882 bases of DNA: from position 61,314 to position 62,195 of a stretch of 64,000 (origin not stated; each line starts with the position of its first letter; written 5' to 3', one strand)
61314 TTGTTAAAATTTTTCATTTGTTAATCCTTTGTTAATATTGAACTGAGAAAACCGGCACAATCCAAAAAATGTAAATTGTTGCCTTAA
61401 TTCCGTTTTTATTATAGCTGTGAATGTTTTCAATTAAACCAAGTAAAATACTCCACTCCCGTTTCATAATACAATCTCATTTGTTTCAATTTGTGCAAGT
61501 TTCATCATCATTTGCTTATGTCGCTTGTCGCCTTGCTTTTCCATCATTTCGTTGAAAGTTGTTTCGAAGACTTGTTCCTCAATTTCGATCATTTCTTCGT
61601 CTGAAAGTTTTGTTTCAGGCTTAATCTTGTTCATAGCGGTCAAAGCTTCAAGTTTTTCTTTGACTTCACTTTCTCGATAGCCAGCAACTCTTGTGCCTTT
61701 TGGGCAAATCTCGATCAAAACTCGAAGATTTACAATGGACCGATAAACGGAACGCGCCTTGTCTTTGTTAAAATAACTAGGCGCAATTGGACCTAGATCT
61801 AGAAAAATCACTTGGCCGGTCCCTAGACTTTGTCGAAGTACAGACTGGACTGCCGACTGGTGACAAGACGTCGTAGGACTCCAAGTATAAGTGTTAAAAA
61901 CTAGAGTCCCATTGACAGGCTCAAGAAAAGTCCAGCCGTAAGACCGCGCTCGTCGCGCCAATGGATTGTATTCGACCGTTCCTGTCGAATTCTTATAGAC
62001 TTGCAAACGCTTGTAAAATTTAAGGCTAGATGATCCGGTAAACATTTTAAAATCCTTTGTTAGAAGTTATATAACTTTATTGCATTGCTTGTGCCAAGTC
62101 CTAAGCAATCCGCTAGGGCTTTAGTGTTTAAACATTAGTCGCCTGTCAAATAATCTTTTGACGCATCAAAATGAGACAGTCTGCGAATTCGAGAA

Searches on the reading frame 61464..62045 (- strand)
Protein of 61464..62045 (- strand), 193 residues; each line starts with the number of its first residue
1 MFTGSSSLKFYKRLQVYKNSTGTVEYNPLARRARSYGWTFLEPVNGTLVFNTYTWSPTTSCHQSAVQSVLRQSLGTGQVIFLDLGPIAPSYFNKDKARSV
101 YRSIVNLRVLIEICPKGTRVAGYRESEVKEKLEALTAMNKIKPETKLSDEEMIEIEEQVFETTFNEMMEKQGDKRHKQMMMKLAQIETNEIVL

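Call 99: search_protein_families(library=pfam, proteins=[window:61464-62045:-], max_evalue=0.001)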
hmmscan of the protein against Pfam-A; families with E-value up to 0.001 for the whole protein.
window:61464-62045:- (193 aa): 1 family
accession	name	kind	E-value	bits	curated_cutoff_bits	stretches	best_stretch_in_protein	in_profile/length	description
PF02663.19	FmdE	-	0.0002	21.9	22.9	0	50-159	30-123/133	FmdE, Molybdenum formylmethanofuran dehydrogenase operon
